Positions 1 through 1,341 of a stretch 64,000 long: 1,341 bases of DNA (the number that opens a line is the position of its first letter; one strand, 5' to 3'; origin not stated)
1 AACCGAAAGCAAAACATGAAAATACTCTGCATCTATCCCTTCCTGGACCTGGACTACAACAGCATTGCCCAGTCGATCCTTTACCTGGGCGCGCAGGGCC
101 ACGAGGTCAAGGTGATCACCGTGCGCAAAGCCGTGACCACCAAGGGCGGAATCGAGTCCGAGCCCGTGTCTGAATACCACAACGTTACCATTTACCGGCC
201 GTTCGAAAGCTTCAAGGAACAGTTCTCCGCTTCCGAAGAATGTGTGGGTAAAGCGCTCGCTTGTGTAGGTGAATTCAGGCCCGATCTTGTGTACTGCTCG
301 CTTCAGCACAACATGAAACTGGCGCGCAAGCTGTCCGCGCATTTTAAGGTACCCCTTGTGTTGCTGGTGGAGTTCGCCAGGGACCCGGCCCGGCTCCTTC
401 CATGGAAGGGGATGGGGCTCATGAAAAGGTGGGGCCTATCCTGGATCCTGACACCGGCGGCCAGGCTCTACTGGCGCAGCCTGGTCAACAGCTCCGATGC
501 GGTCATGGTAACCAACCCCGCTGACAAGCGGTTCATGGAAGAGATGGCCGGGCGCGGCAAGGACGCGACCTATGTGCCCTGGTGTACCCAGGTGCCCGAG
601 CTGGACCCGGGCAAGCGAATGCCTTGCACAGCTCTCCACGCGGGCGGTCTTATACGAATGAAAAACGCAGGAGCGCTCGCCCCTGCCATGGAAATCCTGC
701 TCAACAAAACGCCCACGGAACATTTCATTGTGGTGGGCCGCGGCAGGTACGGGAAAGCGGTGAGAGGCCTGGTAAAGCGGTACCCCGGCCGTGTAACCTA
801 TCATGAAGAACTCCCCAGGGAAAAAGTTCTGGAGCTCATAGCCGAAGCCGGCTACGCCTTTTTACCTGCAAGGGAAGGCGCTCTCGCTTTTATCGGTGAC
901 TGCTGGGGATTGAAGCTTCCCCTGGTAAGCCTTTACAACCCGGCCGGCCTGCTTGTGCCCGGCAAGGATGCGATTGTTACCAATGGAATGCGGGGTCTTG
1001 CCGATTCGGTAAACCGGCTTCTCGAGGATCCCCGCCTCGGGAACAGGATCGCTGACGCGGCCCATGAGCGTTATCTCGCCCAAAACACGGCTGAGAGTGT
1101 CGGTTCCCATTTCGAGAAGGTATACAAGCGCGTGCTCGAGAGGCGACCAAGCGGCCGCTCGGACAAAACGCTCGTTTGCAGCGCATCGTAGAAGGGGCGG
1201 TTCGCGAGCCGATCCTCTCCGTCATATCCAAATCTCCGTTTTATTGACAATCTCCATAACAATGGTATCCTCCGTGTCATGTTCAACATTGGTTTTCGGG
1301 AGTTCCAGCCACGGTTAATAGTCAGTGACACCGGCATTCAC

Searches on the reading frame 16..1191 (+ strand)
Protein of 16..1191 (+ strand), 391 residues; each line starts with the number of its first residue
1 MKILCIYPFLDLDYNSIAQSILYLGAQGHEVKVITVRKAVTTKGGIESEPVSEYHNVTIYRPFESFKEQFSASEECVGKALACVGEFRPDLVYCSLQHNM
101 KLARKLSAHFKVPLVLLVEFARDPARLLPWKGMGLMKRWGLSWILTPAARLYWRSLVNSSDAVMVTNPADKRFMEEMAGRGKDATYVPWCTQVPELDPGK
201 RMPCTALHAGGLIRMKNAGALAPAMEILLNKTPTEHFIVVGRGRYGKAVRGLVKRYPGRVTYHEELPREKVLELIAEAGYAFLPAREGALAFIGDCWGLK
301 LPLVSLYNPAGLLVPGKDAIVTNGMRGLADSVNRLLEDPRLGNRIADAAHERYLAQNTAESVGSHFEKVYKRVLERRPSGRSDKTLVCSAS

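Call 59: search_protein_families(library=pfam, proteins=[window:16-1191:+], max_evalue=0.0001)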
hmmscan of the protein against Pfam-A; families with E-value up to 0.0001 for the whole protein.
window:16-1191:+ (391 aa): 4 families
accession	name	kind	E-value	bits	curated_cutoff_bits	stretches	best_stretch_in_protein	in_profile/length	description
PF13579.12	Glyco_trans_4_4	-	1.8e-08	35.3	29.7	1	23-188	13-156/158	Glycosyl transferase 4-like domain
PF13439.12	Glyco_transf_4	-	4.8e-06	27.1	28.5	1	22-179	13-153/170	Glycosyltransferase Family 4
PF13524.12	Glyco_trans_1_2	-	1.2e-05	25.7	25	1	233-361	13-137/144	Glycosyl transferase-like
PF13692.12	Glyco_trans_1_4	-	5.8e-05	23.8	27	1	206-338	4-142/142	Glycosyl transferases group 1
